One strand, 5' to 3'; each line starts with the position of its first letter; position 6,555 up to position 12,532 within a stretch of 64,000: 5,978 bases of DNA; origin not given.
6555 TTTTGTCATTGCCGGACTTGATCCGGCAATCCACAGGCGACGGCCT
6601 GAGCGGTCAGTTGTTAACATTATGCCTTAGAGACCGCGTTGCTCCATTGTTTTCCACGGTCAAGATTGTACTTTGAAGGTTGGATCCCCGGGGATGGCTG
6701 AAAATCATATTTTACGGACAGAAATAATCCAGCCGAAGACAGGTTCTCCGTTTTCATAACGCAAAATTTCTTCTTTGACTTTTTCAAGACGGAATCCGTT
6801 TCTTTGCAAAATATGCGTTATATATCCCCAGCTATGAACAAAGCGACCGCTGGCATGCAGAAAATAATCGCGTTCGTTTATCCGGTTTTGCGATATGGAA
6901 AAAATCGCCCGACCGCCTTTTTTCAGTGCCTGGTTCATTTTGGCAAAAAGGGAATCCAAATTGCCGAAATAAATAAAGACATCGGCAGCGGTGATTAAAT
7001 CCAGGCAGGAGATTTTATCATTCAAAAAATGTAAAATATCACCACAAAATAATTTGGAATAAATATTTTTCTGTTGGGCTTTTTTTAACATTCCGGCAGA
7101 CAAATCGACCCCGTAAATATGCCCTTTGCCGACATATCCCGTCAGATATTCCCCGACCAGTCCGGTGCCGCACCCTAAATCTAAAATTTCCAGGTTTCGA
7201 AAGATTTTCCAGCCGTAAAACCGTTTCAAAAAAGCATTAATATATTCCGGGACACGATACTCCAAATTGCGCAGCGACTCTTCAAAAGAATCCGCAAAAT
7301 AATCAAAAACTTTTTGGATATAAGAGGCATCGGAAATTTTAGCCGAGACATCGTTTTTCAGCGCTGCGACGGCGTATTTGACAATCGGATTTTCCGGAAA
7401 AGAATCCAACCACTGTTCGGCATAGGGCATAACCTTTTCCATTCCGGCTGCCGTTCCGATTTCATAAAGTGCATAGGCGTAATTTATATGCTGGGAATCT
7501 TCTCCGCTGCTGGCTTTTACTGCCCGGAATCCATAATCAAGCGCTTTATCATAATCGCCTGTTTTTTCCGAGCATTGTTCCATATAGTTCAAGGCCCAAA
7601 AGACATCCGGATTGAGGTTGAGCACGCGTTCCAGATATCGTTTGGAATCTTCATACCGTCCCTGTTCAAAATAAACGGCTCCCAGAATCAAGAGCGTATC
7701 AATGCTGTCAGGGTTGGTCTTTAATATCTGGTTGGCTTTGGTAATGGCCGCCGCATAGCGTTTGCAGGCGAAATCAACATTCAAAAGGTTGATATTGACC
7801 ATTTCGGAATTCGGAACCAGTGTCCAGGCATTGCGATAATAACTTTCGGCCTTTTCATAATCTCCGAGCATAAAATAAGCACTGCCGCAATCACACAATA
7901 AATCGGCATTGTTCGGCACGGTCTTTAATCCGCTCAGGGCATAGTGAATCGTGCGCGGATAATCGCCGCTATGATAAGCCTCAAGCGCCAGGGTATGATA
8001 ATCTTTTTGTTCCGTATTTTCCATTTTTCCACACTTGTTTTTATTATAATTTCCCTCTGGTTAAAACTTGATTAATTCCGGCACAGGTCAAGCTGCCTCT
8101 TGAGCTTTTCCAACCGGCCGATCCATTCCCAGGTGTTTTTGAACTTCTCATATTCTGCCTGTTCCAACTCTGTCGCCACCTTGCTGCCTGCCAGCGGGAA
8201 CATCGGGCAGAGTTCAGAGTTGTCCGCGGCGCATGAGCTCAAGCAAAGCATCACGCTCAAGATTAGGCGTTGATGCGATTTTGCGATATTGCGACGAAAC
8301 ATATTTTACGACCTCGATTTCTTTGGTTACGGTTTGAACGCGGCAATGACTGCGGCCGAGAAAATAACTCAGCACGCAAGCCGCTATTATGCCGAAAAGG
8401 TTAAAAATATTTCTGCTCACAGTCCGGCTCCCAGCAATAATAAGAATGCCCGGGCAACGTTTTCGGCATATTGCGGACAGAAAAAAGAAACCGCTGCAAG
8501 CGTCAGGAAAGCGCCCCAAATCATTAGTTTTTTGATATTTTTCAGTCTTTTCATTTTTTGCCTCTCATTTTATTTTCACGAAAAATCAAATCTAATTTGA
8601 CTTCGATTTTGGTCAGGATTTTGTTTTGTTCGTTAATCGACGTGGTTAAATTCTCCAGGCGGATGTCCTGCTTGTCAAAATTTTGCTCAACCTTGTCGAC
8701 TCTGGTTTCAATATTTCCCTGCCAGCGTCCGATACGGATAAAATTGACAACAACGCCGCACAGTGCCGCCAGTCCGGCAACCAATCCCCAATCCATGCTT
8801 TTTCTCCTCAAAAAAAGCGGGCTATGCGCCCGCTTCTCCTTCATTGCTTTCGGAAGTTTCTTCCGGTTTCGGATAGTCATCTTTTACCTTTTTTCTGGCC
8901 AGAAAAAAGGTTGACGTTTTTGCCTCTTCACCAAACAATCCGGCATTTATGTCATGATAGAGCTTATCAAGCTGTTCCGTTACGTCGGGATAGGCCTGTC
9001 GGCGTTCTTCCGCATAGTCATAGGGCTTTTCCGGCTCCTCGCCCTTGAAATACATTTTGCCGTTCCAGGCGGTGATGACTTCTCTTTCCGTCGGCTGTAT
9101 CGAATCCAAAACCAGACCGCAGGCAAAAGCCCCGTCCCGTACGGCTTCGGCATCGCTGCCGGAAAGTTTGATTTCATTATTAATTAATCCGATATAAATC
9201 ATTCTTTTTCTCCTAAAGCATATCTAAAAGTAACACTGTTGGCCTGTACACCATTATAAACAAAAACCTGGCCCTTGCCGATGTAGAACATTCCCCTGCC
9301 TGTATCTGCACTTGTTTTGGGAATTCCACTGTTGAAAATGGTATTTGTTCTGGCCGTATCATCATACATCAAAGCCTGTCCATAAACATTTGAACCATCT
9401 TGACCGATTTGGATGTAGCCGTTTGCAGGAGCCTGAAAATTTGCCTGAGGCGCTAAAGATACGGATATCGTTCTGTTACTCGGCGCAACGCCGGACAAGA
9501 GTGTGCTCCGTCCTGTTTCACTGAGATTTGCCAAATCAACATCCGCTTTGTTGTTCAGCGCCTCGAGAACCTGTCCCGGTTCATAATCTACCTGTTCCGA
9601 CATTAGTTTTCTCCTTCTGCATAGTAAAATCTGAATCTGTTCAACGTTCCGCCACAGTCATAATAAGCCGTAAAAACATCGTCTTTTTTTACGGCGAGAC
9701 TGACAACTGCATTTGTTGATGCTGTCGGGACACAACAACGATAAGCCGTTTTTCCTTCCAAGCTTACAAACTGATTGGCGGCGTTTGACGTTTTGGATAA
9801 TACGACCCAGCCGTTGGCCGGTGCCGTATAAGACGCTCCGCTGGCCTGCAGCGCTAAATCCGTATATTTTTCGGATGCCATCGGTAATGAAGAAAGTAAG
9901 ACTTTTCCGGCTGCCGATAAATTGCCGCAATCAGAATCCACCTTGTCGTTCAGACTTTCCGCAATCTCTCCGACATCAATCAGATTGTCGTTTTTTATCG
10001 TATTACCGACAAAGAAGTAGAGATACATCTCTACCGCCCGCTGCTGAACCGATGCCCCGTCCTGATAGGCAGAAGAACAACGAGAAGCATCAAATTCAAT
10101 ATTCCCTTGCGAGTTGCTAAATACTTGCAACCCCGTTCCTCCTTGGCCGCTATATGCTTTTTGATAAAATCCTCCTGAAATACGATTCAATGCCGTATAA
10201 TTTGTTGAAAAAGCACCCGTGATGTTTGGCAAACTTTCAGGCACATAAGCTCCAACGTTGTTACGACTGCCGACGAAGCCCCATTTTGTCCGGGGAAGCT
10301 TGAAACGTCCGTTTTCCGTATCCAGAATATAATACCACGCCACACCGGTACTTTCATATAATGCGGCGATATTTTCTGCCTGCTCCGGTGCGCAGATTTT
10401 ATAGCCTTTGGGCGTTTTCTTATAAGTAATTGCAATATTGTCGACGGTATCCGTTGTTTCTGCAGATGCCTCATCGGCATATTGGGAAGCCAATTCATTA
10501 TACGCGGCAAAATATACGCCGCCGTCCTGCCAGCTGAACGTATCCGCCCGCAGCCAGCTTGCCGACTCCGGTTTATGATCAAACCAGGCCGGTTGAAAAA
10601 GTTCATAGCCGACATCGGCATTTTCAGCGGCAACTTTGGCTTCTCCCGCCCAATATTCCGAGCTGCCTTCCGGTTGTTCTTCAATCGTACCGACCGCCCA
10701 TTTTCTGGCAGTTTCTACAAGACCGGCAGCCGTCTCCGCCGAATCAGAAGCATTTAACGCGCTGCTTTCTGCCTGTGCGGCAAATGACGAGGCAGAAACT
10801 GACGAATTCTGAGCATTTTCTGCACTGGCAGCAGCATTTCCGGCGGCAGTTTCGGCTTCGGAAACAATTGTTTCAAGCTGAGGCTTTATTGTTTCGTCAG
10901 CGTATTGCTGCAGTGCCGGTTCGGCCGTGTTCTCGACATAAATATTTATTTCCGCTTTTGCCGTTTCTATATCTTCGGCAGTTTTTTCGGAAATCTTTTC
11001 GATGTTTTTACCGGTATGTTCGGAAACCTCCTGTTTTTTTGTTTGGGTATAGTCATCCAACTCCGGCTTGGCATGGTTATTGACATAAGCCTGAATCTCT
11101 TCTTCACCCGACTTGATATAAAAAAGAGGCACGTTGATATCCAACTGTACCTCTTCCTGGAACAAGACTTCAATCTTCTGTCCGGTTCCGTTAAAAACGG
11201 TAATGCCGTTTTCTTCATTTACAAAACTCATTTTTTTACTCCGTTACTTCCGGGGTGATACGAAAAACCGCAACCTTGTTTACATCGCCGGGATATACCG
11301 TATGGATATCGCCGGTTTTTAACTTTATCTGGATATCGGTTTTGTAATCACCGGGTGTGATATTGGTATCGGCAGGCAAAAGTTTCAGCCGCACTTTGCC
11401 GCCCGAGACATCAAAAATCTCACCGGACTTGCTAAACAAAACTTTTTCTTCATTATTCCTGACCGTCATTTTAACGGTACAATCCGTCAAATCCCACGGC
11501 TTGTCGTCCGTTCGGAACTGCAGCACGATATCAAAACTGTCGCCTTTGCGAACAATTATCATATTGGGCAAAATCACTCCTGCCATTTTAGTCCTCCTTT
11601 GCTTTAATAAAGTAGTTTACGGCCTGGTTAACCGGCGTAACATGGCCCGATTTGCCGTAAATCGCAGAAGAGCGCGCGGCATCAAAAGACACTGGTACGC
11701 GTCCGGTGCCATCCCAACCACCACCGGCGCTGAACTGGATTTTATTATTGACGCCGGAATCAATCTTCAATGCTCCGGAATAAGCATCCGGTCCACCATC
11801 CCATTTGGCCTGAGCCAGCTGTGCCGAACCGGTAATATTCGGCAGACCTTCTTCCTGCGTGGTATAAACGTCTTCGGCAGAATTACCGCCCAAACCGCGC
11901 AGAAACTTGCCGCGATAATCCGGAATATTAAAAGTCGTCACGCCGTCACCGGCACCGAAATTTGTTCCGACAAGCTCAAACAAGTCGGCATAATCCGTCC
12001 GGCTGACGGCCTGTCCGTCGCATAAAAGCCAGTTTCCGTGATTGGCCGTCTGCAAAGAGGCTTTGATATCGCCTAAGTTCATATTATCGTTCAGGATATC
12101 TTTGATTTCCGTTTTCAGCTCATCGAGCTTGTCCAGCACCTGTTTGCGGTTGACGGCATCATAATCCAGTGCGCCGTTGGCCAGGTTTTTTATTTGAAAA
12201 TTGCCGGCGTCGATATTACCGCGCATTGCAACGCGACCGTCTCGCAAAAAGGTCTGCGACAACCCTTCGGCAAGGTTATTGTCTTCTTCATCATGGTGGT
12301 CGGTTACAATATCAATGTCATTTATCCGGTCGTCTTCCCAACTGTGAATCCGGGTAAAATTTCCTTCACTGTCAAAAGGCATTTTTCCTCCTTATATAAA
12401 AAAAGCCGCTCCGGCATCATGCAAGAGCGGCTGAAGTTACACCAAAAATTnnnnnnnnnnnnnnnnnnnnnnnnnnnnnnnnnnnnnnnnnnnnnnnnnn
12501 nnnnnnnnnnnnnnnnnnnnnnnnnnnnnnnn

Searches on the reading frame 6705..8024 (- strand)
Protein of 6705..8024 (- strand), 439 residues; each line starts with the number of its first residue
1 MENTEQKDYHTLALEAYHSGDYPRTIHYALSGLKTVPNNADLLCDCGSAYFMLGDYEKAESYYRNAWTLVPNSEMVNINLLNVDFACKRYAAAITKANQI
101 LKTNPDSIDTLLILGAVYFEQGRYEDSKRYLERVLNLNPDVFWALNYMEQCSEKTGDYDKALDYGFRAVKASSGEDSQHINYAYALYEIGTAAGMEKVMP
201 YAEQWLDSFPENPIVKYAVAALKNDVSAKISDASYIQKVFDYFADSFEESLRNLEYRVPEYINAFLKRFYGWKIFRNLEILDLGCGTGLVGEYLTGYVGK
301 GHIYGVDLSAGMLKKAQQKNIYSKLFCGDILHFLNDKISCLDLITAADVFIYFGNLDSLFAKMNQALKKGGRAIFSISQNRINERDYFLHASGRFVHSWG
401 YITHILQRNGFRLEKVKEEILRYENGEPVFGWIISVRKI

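Call 87: search_protein_families(library=pfam, proteins=[window:6705-8024:-], max_evalue=0.001)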
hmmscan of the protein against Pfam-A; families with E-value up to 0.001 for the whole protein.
window:6705-8024:- (439 aa): 26 families (the best 25 are shown)
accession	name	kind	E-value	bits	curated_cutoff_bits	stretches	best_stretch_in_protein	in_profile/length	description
PF14559.12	TPR_19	-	3.6e-18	66.1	25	2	88-140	5-57/68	Tetratricopeptide repeat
PF07719.23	TPR_2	-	6.3e-17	60.7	27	2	111-140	4-33/34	Tetratricopeptide repeat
PF13428.12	TPR_14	-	6.5e-16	57.7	23.5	0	110-145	3-38/44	Tetratricopeptide repeat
PF13649.12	Methyltransf_25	-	2.2e-15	57.5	27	1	280-371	1-97/97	Methyltransferase domain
PF08241.18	Methyltransf_11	-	1.2e-14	55.1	21.2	1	281-375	1-95/95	Methyltransferase domain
PF13424.12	TPR_12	-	5.7e-14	52.5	30.1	1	83-137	19-74/77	Tetratricopeptide repeat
PF00515.34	TPR_1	-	8.5e-14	51.1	27.8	2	110-140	3-33/34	Tetratricopeptide repeat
PF13489.12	Methyltransf_23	-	3.5e-13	50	27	1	257-413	4-161/164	Methyltransferase domain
PF08242.18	Methyltransf_12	-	9.5e-13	49.2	30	1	281-372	1-97/98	Methyltransferase domain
PF13847.12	Methyltransf_31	-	2e-12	47.4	27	1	276-379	3-113/145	Methyltransferase domain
PF13432.12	TPR_16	-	7.9e-11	42.6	32.7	0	117-174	6-63/65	Tetratricopeptide repeat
PF13431.12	TPR_17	-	5.4e-10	39.2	24.4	0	98-127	3-32/34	Tetratricopeptide repeat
PF25063.1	ARM_TT21_C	-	6e-10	39.8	35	1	111-186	98-172/209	Tetratricopeptide repeat protein 21 C-terminal ARM domain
PF13181.12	TPR_8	-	1.1e-09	38.1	25.7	1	110-140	3-33/34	Tetratricopeptide repeat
PF13174.12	TPR_6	-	1.5e-09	38.3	26.3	0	109-140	1-32/33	Tetratricopeptide repeat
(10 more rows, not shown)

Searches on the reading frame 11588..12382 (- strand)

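Call 87: search_protein_families(library=pfam, proteins=[window:11588-12382:-], max_evalue=0.001)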
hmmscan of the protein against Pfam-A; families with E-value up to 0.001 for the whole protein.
window:11588-12382:- (264 aa): 1 family
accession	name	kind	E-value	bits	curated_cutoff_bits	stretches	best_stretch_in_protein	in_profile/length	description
PF07484.17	Collar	-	3e-19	69.2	24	1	117-161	14-57/57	Phage Tail Collar Domain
